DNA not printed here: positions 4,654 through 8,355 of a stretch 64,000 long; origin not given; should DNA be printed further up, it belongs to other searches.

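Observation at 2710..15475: Seven-gene operon: one giant binding protein, two permease pairs, no ATPase, plus an NHL-TPR-Yip1 membrane protein and an 1133-aa secreted protein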

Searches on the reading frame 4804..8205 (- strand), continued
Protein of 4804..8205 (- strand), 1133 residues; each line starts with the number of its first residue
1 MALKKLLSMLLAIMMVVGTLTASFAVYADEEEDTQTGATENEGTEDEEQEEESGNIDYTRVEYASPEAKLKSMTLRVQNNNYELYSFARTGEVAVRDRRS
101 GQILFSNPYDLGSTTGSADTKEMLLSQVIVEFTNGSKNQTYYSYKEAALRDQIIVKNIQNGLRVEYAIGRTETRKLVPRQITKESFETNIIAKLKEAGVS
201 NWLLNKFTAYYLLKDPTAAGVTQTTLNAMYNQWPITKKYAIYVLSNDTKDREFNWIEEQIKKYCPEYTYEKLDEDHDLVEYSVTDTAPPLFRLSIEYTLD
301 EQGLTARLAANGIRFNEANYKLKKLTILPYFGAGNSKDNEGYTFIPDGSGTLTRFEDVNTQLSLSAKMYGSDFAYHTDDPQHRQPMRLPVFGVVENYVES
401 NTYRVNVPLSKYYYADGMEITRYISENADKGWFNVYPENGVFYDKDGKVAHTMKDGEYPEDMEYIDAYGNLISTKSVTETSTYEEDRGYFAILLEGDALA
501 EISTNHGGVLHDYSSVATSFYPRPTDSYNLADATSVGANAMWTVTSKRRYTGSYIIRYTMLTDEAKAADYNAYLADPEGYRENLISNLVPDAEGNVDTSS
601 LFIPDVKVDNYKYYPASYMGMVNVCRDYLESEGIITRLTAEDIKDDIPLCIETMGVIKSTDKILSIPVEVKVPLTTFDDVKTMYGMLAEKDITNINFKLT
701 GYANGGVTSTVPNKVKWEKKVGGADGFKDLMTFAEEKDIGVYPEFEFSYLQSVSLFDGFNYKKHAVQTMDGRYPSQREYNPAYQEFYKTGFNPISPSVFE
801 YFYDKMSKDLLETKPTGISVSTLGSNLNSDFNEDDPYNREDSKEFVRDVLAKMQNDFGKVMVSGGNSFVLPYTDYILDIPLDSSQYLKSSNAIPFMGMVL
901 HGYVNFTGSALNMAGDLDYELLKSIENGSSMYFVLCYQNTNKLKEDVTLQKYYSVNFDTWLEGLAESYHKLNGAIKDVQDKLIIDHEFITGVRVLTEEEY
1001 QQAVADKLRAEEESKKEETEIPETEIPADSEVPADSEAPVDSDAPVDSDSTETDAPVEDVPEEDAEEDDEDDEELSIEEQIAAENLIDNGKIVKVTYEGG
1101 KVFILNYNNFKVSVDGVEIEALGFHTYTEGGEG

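Call 63: find_homologous_proteins(query=L085:11524-13797:+, max_evalue=0.00001)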
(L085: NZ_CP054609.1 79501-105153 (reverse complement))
Query L085:11524-13797:+ (757 aa): 111 proteins with E <= 0.00001 among 8000 candidates.
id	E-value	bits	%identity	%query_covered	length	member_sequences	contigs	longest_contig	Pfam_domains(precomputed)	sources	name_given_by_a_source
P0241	0.0e+0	1574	89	100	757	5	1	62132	PF18952.7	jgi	-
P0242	0.0e+0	1332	74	100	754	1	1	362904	PF18952.7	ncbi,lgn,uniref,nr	ncbi:hypothetical protein FHS18_003487 [Paenibacillus phyllosphaerae]|uniref:Uncharacterized protein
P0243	0.0e+0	1253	71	100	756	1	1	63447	PF18952.7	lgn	-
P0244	0.0e+0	1253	71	100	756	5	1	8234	PF18952.7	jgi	jgi:hypothetical protein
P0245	0.0e+0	1246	72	95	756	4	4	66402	PF18952.7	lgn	-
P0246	0.0e+0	1244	71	100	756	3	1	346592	PF18952.7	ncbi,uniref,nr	ncbi:hypothetical protein KP806_13385 [Paenibacillus sp. N4]|uniref:DUF5696 domain-containing protei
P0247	0.0e+0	1240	70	100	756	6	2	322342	PF18952.7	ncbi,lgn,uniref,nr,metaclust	ncbi:DUF5696 domain-containing protein [Paenibacillus sp. Soil522]|uniref:DUF5696 domain-containing 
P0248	0.0e+0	1232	70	100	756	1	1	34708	PF18952.7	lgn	-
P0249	0.0e+0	1225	70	97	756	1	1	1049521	PF18952.7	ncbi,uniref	ncbi:DUF5696 domain-containing protein [Paenibacillus sp. NRS-1760]|uniref:DUF5696 domain-containing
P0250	0.0e+0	1216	69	100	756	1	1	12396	PF18952.7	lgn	-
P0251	0.0e+0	1213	69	100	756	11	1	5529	PF18952.7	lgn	-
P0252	0.0e+0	1212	68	98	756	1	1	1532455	PF18952.7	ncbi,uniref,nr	ncbi:hypothetical protein I6N90_06290 [Paenibacillus sp. GSMTC-2017]|uniref:DUF5696 domain-containin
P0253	0.0e+0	1208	68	100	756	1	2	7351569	PF18952.7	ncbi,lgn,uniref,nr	ncbi:hypothetical protein BK133_24395 [Paenibacillus sp. FSL H8-0548]|uniref:DUF5696 domain-containi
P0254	0.0e+0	1207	68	100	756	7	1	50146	PF18952.7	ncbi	-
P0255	0.0e+0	1203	68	100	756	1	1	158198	PF18952.7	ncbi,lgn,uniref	ncbi:DUF5696 domain-containing protein [Paenibacillus sp. 2TAB23]|uniref:DUF5696 domain-containing p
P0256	0.0e+0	1197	67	100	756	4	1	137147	PF18952.7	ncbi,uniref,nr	ncbi:DUF5696 domain-containing protein [Paenibacillus luteus]|uniref:DUF5696 domain-containing prote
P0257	0.0e+0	1176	67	99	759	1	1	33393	PF18952.7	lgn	-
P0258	0.0e+0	1175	66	100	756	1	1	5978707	PF18952.7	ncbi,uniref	ncbi:DUF5696 domain-containing protein [Paenibacillus sp. FA6]|uniref:DUF5696 domain-containing prot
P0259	0.0e+0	1171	67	98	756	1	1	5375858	PF18952.7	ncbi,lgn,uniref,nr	ncbi:glycoside hydrolase [Paenibacillus sp. 32O-W]|uniref:DUF5696 domain-containing protein n=1 Tax=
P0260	0.0e+0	1169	66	100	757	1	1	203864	PF18952.7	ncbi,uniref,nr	ncbi:DUF5696 domain-containing protein [Paenibacillus kobensis]|uniref:DUF5696 domain-containing pro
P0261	0.0e+0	1164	68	96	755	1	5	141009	PF18952.7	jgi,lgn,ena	-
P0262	0.0e+0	1158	66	100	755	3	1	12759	PF18952.7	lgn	-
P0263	0.0e+0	1153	65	100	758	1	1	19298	PF18952.7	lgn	-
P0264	0.0e+0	1144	67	97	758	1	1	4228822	PF18952.7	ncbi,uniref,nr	ncbi:DUF5696 domain-containing protein [Paenibacillus protaetiae]|uniref:Glycoside hydrolase n=1 Tax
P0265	0.0e+0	1143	66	96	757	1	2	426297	PF18952.7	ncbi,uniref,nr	ncbi:DUF5696 domain-containing protein [Paenibacillus xylaniclasticus]|uniref:DUF5696 domain-contain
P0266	0.0e+0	1140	67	95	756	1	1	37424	PF18952.7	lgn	-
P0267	0.0e+0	1092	63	96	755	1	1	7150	PF18952.7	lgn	-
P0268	0.0e+0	1091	62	100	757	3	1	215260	PF18952.7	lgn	-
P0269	0.0e+0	1081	65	92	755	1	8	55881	PF18952.7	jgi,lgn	jgi:hypothetical protein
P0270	1.3e-291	987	58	100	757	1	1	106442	PF18952.7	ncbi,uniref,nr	ncbi:DUF5696 domain-containing protein [Paenibacillus koleovorans]|uniref:DUF5696 domain-containing 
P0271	1.4e-290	984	58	98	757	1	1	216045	PF18952.7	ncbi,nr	ncbi:hypothetical protein EBB07_10500 [Paenibacillaceae bacterium]|nr:hypothetical protein EBB07_105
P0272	6.4e-284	962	58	98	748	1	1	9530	PF18952.7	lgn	-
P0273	1.4e-283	961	58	97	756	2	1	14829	PF18952.7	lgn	-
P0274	3.4e-282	956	56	99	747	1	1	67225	PF18952.7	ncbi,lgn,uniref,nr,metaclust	ncbi:DUF5696 domain-containing protein [Cohnella thermotolerans]|uniref:DUF5696 domain-containing pr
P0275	5.4e-282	956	57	99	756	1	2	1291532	PF18952.7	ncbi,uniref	ncbi:DUF5696 domain-containing protein [Paenibacillus hodogayensis]|uniref:DUF5696 domain-containing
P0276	6.1e-280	949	58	97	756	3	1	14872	PF18952.7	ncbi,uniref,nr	ncbi:hypothetical protein FE784_39310 [Paenibacillus hemerocallicola]|uniref:Uncharacterized protein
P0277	9.3e-280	948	60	92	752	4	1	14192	PF18952.7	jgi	jgi:hypothetical protein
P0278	5.5e-279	946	72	73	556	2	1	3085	PF18952.7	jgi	jgi:hypothetical protein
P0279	9.5e-277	938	59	93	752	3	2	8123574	PF18952.7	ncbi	ncbi:DUF5696 domain-containing protein [Paenibacillus sepulcri]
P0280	5.3e-270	916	57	94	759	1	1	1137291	PF18952.7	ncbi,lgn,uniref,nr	ncbi:DUF5696 domain-containing protein [Paenibacillus sp. BC26]|uniref:DUF5696 domain-containing pro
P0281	1.1e-267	908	55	97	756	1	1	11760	PF18952.7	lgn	-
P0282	7.6e-267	906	56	94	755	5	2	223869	PF18952.7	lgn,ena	-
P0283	2.7e-265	900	56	92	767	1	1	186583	PF18952.7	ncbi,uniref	ncbi:DUF5696 domain-containing protein [Paenibacillus sp. GYB003]|uniref:DUF5696 domain-containing p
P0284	1.1e-263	895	55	93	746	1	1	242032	PF18952.7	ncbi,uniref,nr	ncbi:DUF5696 domain-containing protein [Cohnella fermenti]|uniref:Uncharacterized protein n=1 Tax=Co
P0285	3.6e-259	880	69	73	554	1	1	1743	PF18952.7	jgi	-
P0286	8.0e-256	869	53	93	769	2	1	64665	PF18952.7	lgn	-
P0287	1.4e-255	868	53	92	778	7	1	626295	PF18952.7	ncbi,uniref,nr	ncbi:DUF5696 domain-containing protein [Paenibacillus sp. 32352]|uniref:DUF5696 domain-containing pr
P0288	2.7e-255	867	54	92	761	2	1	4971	PF18952.7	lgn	-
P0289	7.0e-255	866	54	92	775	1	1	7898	PF18952.7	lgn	-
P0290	5.8e-254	863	52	92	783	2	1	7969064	PF18952.7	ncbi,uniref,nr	ncbi:hypothetical protein SK3146_05798 [Paenibacillus konkukensis]|uniref:Uncharacterized protein n=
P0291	5.1e-250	850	51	94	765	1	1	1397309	PF18952.7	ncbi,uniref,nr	ncbi:hypothetical protein GQF01_24570 [Paenibacillus sp. 5J-6]|uniref:Uncharacterized protein n=1 Ta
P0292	2.1e-249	848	50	98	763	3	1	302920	PF18952.7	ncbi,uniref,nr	ncbi:DUF5696 domain-containing protein [Paenibacillus sp. 32352]|uniref:DUF5696 domain-containing pr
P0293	2.1e-248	845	53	92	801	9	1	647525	PF18952.7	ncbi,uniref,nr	ncbi:DUF5696 domain-containing protein [Paenibacillus sp. WQ 127069]|uniref:DUF5696 domain-containin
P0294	1.1e-247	842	51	93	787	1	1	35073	PF18952.7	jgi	jgi:hypothetical protein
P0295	2.5e-247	841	53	92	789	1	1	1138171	PF18952.7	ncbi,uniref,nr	ncbi:DUF5696 domain-containing protein [Paenibacillus piri]|uniref:Uncharacterized protein n=1 Tax=P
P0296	2.7e-247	841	51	92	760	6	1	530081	PF18952.7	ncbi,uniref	ncbi:DUF5696 domain-containing protein [Paenibacillus sp. YIM B09110]|uniref:DUF5696 domain-containi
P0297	1.4e-245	835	51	92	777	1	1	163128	PF18952.7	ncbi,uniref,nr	ncbi:DUF5696 domain-containing protein [Paenibacillus cremeus]|uniref:Uncharacterized protein n=1 Ta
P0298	9.8e-245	832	50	92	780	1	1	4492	PF18952.7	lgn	-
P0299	1.9e-244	832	51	93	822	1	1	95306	PF18952.7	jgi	jgi:hypothetical protein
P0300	2.1e-244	831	52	92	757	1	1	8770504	PF18952.7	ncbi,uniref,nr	ncbi:DUF5696 domain-containing protein [Paenibacillus hamazuiensis]|uniref:DUF5696 domain-containing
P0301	1.0e-243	829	51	92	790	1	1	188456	PF18952.7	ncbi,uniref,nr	ncbi:DUF5696 domain-containing protein [Paenibacillus filicis]|uniref:DUF5696 domain-containing prot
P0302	1.3e-242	825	50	92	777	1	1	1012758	PF18952.7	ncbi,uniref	ncbi:DUF5696 domain-containing protein [Paenibacillus sp. NPDC056579]|uniref:DUF5696 domain-containi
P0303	1.3e-242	825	52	92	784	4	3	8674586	PF18952.7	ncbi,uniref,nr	ncbi:DUF5696 domain-containing protein [Paenibacillus mucilaginosus]|uniref:Uncharacterized protein 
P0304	3.0e-242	824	52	92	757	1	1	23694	PF18952.7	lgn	-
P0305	3.7e-241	821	51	93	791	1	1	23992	PF18952.7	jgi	jgi:hypothetical protein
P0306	3.4e-239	814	51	92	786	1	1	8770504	PF18952.7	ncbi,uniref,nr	ncbi:DUF5696 domain-containing protein [Paenibacillus hamazuiensis]|uniref:DUF5696 domain-containing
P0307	1.9e-236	805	49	92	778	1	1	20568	PF18952.7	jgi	-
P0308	6.1e-236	803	51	92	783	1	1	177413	PF18952.7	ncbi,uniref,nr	ncbi:hypothetical protein GC093_14720 [Paenibacillus sp. LMG 31456]|uniref:Uncharacterized protein n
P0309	5.4e-235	800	52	92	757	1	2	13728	PF18952.7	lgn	-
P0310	1.1e-234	799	49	92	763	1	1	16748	PF18952.7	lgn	-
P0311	5.8e-234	797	51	92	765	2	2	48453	PF18952.7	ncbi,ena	-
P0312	1.0e-226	773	47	98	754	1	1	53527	PF18952.7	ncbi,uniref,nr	ncbi:hypothetical protein PA598K_01209 [Paenibacillus sp. 598K]|uniref:DUF5696 domain-containing pro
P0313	4.4e-226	771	48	92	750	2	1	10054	PF18952.7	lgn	-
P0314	3.1e-225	768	48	98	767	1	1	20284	PF18952.7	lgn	-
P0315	2.4e-222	758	47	92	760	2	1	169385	PF18952.7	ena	-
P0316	4.1e-201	688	45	92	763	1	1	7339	PF18952.7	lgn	-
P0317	6.2e-187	641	42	98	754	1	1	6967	PF18952.7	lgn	-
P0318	6.2e-187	641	40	99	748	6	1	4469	PF18952.7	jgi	-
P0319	2.3e-183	630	42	99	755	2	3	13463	PF18952.7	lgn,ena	-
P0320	5.6e-180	618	41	98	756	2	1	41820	PF18952.7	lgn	-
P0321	1.2e-178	614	40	97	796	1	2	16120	PF18952.7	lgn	-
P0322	3.4e-177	609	41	99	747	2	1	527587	PF18952.7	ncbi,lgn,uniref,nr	ncbi:DUF5696 domain-containing protein [Paenibacillus sp. ATY16]|uniref:DUF5696 domain-containing pr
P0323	3.1e-176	606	43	92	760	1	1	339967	PF18952.7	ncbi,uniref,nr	ncbi:DUF5696 domain-containing protein [Paenibacillus eucommiae]|uniref:Uncharacterized protein n=1 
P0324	8.8e-176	604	42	93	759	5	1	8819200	PF18952.7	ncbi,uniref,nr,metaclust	ncbi:DUF5696 domain-containing protein [Paenibacillus caseinilyticus]|uniref:Uncharacterized protein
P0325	4.4e-175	602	40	98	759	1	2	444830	PF18952.7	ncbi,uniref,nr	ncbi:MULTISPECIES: DUF5696 domain-containing protein [Paenibacillus]|uniref:DUF5696 domain-containin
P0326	2.1e-174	600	42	92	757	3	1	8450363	PF18952.7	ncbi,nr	ncbi:DUF5696 domain-containing protein [Paenibacillus sp. P26]|nr:DUF5696 domain-containing protein 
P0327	7.4e-174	598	41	98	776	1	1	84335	PF18952.7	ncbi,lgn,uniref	ncbi:DUF5696 domain-containing protein [Paenibacillus sp. IITD108]|uniref:DUF5696 domain-containing 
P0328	1.4e-173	597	41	92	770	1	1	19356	PF18952.7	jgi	jgi:hypothetical protein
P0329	1.1e-172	594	42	92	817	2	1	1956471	PF18952.7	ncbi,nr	ncbi:DUF5696 domain-containing protein [Paenibacillus nasutitermitis]|nr:DUF5696 domain-containing p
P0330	7.4e-172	592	40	98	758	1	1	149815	PF18952.7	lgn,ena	-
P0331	3.3e-169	583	41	92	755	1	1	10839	PF18952.7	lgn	-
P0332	1.3e-167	577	39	94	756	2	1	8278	PF18952.7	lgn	-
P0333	4.1e-166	573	42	92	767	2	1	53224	PF18952.7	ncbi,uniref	ncbi:DUF5696 domain-containing protein [Cohnella soli]|uniref:DUF5696 domain-containing protein n=1 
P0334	1.2e-164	568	40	92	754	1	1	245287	PF18952.7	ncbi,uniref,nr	ncbi:DUF5696 domain-containing protein [Neobacillus kokaensis]|uniref:Uncharacterized protein n=1 Ta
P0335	7.7e-164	565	39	98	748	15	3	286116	PF18952.7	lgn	-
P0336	7.8e-159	548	38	99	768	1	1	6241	PF18952.7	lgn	-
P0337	2.1e-62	230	29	81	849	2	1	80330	PF18952.7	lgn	-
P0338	6.6e-60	221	28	81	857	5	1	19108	PF18952.7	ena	-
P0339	6.1e-55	205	28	80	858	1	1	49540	PF18952.7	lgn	-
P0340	9.4e-55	204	28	78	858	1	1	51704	PF18952.7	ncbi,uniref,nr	ncbi:DUF5696 domain-containing protein [Cohnella luojiensis]|uniref:DUF5057 domain-containing protei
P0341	1.4e-48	184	26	77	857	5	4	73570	PF18952.7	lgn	-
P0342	1.4e-45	174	28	78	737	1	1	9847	PF18952.7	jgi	jgi:hypothetical protein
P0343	8.7e-43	165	26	91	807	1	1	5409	PF18952.7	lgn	-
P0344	1.9e-41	160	26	78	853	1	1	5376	PF18952.7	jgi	jgi:glutaredoxin-related protein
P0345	8.4e-34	135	27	70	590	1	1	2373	PF18952.7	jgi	jgi:hypothetical protein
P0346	9.6e-34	135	26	70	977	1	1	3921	PF18952.7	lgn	-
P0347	8.5e-33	132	27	70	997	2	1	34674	PF18952.7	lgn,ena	-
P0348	1.4e-26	111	26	78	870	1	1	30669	PF18952.7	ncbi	-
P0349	8.6e-26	109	27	85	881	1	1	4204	PF18952.7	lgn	-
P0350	1.0e-25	108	27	74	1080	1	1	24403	PF18952.7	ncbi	-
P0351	5.2e-23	99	26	79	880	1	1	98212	PF18952.7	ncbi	-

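Call 64: find_encoding_contigs(protein=P0303, flank=10000, max_places=1)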
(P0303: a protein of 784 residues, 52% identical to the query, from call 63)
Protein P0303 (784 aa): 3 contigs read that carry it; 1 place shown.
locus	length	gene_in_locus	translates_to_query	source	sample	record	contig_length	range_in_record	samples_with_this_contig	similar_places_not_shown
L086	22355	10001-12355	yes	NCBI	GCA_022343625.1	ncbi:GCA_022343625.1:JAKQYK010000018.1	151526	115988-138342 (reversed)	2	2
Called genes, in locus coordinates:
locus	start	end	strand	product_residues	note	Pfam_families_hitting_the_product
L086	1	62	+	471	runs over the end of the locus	PF01565:FAD_binding_4, PF02913:FAD-oxidase_C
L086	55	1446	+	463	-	PF13187:Fer4_9 (faint), PF25160:LdpA_Fe-S-bd (faint), PF00037:Fer4 (faint), PF12838:Fer4_7, PF13183:Fer4_8, PF13484:Fer4_16 (weak), PF13534:Fer4_17, PF02754:CCG, +2 more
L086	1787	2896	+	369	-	PF00005:ABC_tran, PF13304:AAA_21 (faint), PF17912:OB_MalK, PF08402:TOBE_2 (weak)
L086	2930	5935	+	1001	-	PF01547:SBP_bac_1, PF13416:SBP_bac_8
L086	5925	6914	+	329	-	PF00528:BPD_transp_1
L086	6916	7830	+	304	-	PF00528:BPD_transp_1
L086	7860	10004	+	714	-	PF08450:SGL (faint), PF01436:NHL (weak), PF04893:Yip1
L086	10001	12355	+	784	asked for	PF18952:DUF5696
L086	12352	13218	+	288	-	PF00528:BPD_transp_1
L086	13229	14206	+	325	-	PF00528:BPD_transp_1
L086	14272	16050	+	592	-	PF00664:ABC_membrane, PF00005:ABC_tran, PF02463:SMC_N (faint)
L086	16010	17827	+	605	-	PF00664:ABC_membrane, PF00005:ABC_tran, PF02463:SMC_N (faint)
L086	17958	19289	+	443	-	PF00296:Bac_luciferase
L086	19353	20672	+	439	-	PF00296:Bac_luciferase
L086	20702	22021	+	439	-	PF00296:Bac_luciferase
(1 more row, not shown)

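Call 65: find_encoding_contigs(protein=P0334, flank=10000, max_places=1)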
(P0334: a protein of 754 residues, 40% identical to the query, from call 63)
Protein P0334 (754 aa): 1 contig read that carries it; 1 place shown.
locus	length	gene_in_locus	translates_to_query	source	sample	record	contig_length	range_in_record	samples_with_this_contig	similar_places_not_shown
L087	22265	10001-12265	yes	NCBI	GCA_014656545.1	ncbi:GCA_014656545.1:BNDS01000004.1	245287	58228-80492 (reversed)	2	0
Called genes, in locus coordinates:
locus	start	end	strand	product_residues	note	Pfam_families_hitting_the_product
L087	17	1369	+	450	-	PF01547:SBP_bac_1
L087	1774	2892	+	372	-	PF00005:ABC_tran, PF17912:OB_MalK (weak), PF08402:TOBE_2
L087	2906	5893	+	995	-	PF01547:SBP_bac_1, PF13416:SBP_bac_8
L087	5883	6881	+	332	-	PF00528:BPD_transp_1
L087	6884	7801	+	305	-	PF00528:BPD_transp_1 (weak)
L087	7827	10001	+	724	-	PF08450:SGL (weak), PF01436:NHL (weak), PF04893:Yip1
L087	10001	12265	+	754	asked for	PF18952:DUF5696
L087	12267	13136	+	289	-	PF00528:BPD_transp_1 (weak)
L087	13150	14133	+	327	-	PF00528:BPD_transp_1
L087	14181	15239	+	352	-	PF01408:GFO_IDH_MocA, PF22725:GFO_IDH_MocA_C3, PF02894:GFO_IDH_MocA_C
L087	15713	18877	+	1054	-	PF02837:Glyco_hydro_2_N, PF22666:Glyco_hydro_2_N2, PF00703:Glyco_hydro_2, PF02836:Glyco_hydro_2_C, PF16353:LacZ_4, PF02929:Bgal_small_N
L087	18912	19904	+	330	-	PF01408:GFO_IDH_MocA, PF03807:F420_oxidored (weak), PF08635:ox_reductase_C, PF22725:GFO_IDH_MocA_C3, PF02894:GFO_IDH_MocA_C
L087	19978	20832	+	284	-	PF01261:AP_endonuc_2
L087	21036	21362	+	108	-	PF01074:Glyco_hydro_38N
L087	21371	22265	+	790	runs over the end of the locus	PF01074:Glyco_hydro_38N, PF09261:Alpha-mann_mid, PF18438:Glyco_hydro_38, PF07748:Glyco_hydro_38C, PF17677:Glyco_hydro38C2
